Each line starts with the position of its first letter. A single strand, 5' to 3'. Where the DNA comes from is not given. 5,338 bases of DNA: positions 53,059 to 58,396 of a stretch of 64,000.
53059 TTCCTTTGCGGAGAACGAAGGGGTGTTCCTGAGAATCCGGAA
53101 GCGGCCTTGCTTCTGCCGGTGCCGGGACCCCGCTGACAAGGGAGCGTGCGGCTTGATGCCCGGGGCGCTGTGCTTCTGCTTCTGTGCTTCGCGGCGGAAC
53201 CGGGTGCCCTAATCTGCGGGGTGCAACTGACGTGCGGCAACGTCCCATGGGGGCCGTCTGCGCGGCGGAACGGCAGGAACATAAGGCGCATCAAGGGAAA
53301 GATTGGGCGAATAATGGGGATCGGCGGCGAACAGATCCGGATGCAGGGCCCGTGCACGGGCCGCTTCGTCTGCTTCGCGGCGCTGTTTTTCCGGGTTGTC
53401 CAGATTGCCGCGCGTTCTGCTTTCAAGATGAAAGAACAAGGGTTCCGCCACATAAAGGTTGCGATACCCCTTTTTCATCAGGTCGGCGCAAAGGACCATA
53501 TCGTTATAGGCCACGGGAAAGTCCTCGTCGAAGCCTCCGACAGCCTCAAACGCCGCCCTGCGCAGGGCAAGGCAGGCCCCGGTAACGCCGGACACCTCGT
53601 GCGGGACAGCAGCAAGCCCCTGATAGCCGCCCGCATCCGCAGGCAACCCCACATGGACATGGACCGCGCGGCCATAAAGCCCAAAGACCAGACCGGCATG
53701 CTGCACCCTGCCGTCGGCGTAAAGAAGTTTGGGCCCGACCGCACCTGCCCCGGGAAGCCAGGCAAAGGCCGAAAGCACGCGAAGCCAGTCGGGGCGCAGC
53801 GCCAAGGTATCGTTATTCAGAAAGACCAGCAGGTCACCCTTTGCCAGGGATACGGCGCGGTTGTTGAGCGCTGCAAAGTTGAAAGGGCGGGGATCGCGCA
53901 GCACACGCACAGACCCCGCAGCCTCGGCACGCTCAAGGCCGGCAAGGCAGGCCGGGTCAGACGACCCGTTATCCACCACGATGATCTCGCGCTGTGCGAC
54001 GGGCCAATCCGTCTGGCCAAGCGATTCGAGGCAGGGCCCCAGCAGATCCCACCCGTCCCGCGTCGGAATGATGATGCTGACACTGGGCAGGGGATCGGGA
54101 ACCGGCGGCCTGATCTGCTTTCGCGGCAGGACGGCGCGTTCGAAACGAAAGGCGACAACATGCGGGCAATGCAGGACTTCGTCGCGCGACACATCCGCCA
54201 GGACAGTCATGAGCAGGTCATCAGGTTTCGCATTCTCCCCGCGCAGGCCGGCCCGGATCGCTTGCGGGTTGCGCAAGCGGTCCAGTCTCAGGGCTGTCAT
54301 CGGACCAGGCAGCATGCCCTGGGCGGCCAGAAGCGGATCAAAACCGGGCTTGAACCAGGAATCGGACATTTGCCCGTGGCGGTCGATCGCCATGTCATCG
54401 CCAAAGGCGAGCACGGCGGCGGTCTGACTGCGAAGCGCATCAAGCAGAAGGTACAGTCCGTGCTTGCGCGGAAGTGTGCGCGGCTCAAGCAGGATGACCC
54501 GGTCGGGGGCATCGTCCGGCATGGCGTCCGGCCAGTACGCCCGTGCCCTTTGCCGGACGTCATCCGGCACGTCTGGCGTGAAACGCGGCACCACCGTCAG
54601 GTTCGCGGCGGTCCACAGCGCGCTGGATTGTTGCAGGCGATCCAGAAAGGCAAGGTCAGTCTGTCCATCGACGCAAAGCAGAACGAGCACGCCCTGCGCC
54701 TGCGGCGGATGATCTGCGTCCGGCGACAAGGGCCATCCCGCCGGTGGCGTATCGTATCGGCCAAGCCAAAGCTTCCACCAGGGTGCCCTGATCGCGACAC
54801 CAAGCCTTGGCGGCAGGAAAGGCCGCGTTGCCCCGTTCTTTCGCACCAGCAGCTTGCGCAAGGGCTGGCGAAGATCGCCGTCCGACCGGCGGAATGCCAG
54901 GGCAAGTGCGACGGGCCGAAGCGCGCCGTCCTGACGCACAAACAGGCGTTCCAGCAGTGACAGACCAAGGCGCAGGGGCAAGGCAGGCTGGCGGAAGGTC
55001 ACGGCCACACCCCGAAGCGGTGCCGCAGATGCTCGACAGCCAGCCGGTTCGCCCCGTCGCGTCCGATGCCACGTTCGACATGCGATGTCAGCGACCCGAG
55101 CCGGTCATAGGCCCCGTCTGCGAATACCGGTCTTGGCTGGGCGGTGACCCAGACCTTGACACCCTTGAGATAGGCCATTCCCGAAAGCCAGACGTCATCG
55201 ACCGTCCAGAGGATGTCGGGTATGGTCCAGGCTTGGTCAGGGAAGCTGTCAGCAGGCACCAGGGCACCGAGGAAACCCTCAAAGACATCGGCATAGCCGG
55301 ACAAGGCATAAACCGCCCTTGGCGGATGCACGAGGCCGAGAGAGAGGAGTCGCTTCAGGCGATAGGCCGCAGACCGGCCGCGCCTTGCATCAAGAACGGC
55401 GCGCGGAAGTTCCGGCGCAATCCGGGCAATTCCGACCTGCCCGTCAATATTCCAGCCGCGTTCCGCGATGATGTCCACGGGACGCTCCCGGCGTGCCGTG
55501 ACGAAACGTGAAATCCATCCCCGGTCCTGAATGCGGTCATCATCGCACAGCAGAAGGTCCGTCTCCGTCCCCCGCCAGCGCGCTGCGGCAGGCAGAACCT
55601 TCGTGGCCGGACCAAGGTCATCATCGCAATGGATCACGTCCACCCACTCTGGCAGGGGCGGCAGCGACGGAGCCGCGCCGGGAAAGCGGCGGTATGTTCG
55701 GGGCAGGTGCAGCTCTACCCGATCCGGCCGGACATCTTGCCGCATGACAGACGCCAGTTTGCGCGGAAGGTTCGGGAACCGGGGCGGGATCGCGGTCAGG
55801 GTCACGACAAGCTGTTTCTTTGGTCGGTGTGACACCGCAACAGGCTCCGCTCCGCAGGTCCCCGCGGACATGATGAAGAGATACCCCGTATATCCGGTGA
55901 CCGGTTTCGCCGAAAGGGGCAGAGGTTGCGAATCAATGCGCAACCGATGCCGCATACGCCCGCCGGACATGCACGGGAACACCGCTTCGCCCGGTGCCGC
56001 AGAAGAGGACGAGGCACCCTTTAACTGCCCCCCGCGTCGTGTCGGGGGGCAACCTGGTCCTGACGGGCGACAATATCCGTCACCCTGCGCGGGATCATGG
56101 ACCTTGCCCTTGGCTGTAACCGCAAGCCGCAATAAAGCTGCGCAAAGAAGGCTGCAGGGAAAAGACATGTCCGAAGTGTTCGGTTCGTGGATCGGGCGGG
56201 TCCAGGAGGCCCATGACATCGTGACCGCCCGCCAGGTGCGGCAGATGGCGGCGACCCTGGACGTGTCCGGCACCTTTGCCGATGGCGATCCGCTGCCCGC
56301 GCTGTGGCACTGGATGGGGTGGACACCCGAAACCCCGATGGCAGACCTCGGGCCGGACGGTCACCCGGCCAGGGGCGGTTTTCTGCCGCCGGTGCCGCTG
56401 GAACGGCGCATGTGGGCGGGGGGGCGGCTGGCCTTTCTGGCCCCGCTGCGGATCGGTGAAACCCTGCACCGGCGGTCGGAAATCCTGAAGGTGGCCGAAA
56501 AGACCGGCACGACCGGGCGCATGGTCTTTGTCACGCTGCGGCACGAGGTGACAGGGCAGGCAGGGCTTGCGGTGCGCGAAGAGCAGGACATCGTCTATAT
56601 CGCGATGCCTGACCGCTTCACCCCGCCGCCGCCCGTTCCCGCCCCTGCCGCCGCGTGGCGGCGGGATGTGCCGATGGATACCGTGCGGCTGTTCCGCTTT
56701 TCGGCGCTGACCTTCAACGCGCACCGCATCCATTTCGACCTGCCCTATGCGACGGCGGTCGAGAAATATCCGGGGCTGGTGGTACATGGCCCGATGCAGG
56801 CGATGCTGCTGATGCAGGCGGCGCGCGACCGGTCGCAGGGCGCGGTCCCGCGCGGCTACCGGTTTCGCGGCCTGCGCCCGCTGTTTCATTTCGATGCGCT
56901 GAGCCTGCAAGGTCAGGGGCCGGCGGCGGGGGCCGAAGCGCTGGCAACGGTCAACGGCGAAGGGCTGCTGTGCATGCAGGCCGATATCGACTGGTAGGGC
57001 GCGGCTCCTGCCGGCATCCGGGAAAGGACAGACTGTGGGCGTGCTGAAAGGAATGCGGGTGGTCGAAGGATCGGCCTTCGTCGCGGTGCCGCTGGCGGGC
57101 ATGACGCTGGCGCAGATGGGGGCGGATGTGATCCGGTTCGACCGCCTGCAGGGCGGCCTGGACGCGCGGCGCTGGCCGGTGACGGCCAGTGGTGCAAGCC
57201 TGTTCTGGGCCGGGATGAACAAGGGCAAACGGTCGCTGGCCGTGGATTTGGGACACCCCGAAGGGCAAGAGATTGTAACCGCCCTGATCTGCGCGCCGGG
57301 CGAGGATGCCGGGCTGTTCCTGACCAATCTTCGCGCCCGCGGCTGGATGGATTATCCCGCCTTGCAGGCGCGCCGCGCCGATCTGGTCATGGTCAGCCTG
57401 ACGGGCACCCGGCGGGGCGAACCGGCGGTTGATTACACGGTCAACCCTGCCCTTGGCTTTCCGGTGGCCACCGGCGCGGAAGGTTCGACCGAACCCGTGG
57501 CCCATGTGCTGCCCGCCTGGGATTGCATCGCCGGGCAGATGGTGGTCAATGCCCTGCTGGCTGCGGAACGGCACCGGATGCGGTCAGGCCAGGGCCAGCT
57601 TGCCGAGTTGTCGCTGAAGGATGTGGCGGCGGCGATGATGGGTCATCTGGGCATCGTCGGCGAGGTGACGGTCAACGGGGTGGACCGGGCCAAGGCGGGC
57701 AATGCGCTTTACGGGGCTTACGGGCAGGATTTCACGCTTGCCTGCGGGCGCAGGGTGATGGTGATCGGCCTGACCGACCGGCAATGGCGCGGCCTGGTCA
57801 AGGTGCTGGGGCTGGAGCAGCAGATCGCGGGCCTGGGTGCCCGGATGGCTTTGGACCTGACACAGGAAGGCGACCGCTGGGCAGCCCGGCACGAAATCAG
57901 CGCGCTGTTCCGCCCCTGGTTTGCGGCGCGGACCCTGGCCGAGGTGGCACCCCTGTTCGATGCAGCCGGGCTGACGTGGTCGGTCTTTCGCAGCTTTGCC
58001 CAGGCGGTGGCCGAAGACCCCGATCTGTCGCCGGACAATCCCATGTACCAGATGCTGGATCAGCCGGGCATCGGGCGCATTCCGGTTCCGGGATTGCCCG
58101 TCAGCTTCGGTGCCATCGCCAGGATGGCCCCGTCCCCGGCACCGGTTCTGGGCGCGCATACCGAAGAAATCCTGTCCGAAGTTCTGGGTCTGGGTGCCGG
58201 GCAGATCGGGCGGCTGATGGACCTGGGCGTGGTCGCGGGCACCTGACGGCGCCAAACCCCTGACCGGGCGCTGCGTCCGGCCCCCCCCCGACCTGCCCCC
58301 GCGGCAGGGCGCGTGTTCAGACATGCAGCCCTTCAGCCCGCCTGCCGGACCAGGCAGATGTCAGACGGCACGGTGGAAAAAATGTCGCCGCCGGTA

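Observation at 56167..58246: meh-mct (3-hydroxypropionate bi-cycle enzymes) in a Rhodobacteraceae that also carries mcl-mtkAB: candidate mesaconyl-CoA/citramalyl-CoA shunt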

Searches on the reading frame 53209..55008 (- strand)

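Call 6: search_protein_families(library=pfam, proteins=[window:53209-55008:-], max_evalue=0.01)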
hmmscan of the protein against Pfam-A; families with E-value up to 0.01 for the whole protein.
window:53209-55008:- (599 aa): 4 families
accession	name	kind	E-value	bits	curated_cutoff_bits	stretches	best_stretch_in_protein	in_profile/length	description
PF00535.33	Glycos_transf_2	-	1.2e-14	55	23.3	1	311-489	1-166/168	Glycosyl transferase family 2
PF13641.12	Glyco_tranf_2_3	-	3.7e-09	37.4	27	1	308-532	1-216/230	Glycosyltransferase like family 2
PF13632.12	Glyco_trans_2_3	-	6.1e-07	29.9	27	1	395-531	3-126/198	Glycosyl transferase family group 2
PF10111.15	Glyco_tranf_2_2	-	1.1e-05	25.5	27.3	0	339-403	29-94/276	Glycosyltransferase like family 2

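Call 7: search_protein_families(library=ncbifam, proteins=[window:53209-55008:-], max_evalue=0.01)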
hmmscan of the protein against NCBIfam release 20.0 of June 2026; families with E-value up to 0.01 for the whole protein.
window:53209-55008:- (599 aa): 14 families
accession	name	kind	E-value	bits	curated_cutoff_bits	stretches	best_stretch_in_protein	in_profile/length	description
TIGR03965.1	mycofact_glyco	equivalog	9.1e-27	94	280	1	301-527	67-280/467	mycofactocin biosynthesis glycosyltransferase MftF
NF041875.1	EPS_EpsD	equivalog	6.9e-17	61.8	370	2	310-407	1-95/325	exopolysaccharide biosynthesis glycosyltransferase EpsD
TIGR04283.1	glyco_like_mftF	equivalog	2.9e-10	40.1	182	1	310-514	1-173/221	TIGR04283 family arsenosugar biosynthesis glycosyltransferase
TIGR03469.1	HpnB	hypoth_equivalog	9.5e-08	31.4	379.25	1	289-357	25-92/386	hopene-associated glycosyltransferase HpnB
NF045692.1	OglycostaseCruG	equivalog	1.3e-06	27.6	600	1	299-372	32-103/386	2'-O-glycosyltransferase CruG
NF038299.1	EPS_HpsN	equivalog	1.1e-05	24.6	425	1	308-535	1-228/317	hormogonium polysaccharide biosynthesis glycosyltransferase HpsN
NF038302.1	EPS_HpsE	equivalog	1.4e-05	24.2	300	1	310-426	3-122/307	hormogonium polysaccharide biosynthesis glycosyltransferase HpsE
TIGR03937.1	PgaC_IcaA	equivalog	2.2e-05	23.6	422.3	1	287-497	25-222/407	poly-beta-1,6-N-acetyl-D-glucosamine synthase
NF050819.1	PolSacchBiosHfsG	equivalog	3.4e-05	23.2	500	1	308-566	12-253/302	polysaccharide biosynthesis protein HfsG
TIGR03030.1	CelA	equivalog_domain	3.9e-05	21.9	699.1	0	477-531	309-361/714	UDP-forming cellulose synthase catalytic subunit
NF007482.0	PRK10073.1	equivalog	4.1e-05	22.7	423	1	308-401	6-96/334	glycosyltransferase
TIGR03111.1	glyc2_xrt_Gpos1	hypoth_equivalog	0.00018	20.4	363.95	1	304-353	45-94/439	TIGR03111 family XrtG-associated glycosyltransferase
NF010496.0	PRK13915.1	equivalog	0.0017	17.5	262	1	309-412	32-138/307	glucosyl-3-phosphoglycerate synthase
NF041865.1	EpsU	equivalog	0.0024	16.9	700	1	301-371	31-98/394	exopolysaccharide biosynthesis GT2 family glycosyltransferase EpsU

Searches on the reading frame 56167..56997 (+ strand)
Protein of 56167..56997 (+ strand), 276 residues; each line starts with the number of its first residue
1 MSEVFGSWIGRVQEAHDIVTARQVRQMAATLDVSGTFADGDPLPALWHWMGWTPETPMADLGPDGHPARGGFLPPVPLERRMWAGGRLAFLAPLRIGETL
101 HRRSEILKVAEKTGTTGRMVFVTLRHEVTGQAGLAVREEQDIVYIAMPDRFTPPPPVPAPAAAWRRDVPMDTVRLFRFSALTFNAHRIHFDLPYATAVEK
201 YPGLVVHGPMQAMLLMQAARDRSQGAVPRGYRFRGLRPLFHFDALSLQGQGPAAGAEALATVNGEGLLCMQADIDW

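Call 6: search_protein_families(library=pfam, proteins=[window:56167-56997:+], max_evalue=0.01)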
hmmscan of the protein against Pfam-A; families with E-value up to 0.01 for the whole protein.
window:56167-56997:+ (276 aa): 1 family
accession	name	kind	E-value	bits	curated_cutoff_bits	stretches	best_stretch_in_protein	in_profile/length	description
PF13452.11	FAS1_DH_region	-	1.5e-11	45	22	1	8-138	2-131/132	FAS1-like, dehydratase domain region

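Call 7: search_protein_families(library=ncbifam, proteins=[window:56167-56997:+], max_evalue=0.01)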
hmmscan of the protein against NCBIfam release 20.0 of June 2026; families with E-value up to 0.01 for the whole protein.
window:56167-56997:+ (276 aa): 0 families

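Call 9: search_solved_structures(query=window:56167-56997:+, show_alignments=2, max_evalue=0.01)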
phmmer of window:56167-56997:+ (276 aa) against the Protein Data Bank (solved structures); distinct sequences matched with E-value up to 0.01: 2.
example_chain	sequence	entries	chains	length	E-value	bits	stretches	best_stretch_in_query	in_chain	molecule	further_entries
8khg_A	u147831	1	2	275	1.5e-66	227.7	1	3-274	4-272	Itaconyl-CoA hydratase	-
8huc_A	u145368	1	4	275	1.8e-66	227.5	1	3-274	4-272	MaoC_dehydrat_N domain-containing protein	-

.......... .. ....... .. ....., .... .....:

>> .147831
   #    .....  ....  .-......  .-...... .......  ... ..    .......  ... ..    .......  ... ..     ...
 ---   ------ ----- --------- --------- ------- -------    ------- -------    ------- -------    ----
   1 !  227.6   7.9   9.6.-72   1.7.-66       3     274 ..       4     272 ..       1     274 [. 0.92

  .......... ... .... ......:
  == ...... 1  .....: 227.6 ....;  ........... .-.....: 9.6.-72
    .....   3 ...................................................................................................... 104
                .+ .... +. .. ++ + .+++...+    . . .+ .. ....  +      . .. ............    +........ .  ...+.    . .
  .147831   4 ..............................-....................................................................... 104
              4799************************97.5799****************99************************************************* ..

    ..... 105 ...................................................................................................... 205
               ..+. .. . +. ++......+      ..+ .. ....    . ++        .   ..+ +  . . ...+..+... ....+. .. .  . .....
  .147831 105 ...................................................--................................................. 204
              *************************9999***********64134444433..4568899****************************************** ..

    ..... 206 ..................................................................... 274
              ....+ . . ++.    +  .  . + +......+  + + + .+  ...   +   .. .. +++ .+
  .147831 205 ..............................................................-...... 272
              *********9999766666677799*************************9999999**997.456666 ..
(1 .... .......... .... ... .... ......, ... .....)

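Call 86: find_homologous_proteins(query=window:56167-56997:+, max_evalue=1e-20)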
Query window:56167-56997:+ (276 aa): 7949 proteins with E <= 1e-20 among 8000 candidates; the best 120 are listed. Only proteins of 151 to 483 residues were searched: fused or split forms outside these lengths cannot appear, so this answer is no evidence that the protein stands alone or is whole; lengths 'longer' or 'shorter' looks for them.
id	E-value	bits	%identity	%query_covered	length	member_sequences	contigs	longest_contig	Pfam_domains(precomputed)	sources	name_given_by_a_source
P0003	4.5e-168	576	91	100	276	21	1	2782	PF13452.12,PF27832.1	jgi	jgi:3-methylfumaryl-CoA hydratase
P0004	7.6e-168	575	90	100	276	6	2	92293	PF13452.12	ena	-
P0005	1.6e-167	574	91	100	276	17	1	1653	PF13452.12,PF27832.1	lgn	-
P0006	6.8e-165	565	89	100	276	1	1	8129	PF13452.12,PF27832.1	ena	-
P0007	1.4e-164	564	89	100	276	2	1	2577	PF13452.12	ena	-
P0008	1.6e-164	564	89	100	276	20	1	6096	PF13452.12,PF27832.1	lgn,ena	-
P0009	2.0e-164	564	89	100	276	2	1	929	PF13452.12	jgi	jgi:3-methylfumaryl-CoA hydratase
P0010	2.5e-164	563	89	100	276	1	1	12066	PF13452.12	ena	-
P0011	2.5e-164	563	89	100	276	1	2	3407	PF13452.12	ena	-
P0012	3.7e-164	563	89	100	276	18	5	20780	PF13452.12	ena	-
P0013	4.5e-164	563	89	100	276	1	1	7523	PF13452.12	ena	-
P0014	6.2e-164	562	89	100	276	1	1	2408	PF13452.12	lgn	-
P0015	2.4e-163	560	88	100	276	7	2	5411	PF13452.12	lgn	-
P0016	3.8e-163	560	88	100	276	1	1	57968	PF13452.12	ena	-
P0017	6.2e-163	559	88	100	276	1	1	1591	PF13452.12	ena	-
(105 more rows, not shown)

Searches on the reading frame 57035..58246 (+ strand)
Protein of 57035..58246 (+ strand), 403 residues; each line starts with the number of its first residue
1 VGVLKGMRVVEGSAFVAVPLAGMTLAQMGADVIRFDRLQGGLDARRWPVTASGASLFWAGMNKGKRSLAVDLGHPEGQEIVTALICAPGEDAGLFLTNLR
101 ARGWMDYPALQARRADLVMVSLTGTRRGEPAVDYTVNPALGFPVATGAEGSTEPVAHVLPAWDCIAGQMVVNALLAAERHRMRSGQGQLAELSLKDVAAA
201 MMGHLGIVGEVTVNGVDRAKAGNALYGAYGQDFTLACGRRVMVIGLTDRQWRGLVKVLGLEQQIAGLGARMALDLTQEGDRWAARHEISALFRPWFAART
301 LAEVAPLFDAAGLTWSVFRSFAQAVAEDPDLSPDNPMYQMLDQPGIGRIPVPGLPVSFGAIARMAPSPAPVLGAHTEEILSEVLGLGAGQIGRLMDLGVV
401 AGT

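Call 6: search_protein_families(library=pfam, proteins=[window:57035-58246:+], max_evalue=0.01)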
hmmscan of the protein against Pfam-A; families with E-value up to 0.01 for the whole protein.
window:57035-58246:+ (403 aa): 1 family
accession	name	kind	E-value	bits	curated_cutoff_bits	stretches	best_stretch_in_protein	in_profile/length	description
PF02515.22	CoA_transf_3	-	1.6e-56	192.4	23.3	1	4-376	1-366/366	CoA-transferase family III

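Call 7: search_protein_families(library=ncbifam, proteins=[window:57035-58246:+], max_evalue=0.01)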
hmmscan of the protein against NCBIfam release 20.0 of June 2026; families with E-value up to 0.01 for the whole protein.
window:57035-58246:+ (403 aa): 7 families
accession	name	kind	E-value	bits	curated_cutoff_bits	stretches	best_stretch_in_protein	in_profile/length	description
TIGR04253.1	mesacon_CoA_iso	equivalog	6.9e-169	562.1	725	1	2-402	1-402/403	2-methylfumaryl-CoA isomerase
NF052585.1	SucGlutTfsCaiB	equivalog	3.8e-35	121.2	750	1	4-383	8-388/394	succinate--glutarate CoA-transferase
NF041294.1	Scnl_mescCoAtase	equivalog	4.1e-21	75.6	700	1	1-380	1-380/381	succinyl-CoA:mesaconate CoA-transferase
NF003809.0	PRK05398.1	subfamily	3.7e-19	68.6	442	2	4-197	5-203/416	formyl-CoA transferase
TIGR03253.1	oxalate_frc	equivalog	3.3e-17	62.3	504.2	2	3-197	3-202/416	formyl-CoA transferase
NF008511.0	PRK11430.1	equivalog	4.8e-08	32.5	522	1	2-208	8-218/381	CoA:oxalate CoA-transferase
NF002914.1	PRK03525.1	equivalog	1.6e-06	27.3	413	1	2-400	8-397/400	L-carnitine CoA-transferase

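Call 8: search_solved_structures(query=window:57035-58246:+, show_alignments=2, max_evalue=1e-10)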
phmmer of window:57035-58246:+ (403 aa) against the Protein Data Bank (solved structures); distinct sequences matched with E-value up to 1e-10: 9.
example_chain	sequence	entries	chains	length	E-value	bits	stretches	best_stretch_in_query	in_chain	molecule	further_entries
8apq_A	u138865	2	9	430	7.7e-160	535.5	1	2-402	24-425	2-methylfumaryl-CoA isomerase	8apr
7xkg_A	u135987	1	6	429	8e-159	532.2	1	2-402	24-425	Acyl-CoA transferase/carnitine dehydratase-like protein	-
9br7_A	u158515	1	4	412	7.4e-25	91.1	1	4-400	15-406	Succinate--hydroxymethylglutarate CoA-transferase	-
10uh_A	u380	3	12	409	8.3e-25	90.9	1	4-400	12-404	Formyl-coenzyme a transferase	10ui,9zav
9br6_A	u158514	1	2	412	1.3e-24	90.3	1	4-400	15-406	Succinate--hydroxymethylglutarate CoA-transferase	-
4ed9_A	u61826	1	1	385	1.3e-16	64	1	4-322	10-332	CAIB/BAIF family protein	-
9fn0_B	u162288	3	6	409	4.7e-14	55.5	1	4-396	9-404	Subunit of Benzylsuccinate CoA-transferase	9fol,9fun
5yit_A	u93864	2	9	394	5.6e-12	48.7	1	4-379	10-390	CoA transferase III | Uncharacterized protein Rv3272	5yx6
5yiy_A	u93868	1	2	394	2.4e-11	46.6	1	4-379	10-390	CoA transferase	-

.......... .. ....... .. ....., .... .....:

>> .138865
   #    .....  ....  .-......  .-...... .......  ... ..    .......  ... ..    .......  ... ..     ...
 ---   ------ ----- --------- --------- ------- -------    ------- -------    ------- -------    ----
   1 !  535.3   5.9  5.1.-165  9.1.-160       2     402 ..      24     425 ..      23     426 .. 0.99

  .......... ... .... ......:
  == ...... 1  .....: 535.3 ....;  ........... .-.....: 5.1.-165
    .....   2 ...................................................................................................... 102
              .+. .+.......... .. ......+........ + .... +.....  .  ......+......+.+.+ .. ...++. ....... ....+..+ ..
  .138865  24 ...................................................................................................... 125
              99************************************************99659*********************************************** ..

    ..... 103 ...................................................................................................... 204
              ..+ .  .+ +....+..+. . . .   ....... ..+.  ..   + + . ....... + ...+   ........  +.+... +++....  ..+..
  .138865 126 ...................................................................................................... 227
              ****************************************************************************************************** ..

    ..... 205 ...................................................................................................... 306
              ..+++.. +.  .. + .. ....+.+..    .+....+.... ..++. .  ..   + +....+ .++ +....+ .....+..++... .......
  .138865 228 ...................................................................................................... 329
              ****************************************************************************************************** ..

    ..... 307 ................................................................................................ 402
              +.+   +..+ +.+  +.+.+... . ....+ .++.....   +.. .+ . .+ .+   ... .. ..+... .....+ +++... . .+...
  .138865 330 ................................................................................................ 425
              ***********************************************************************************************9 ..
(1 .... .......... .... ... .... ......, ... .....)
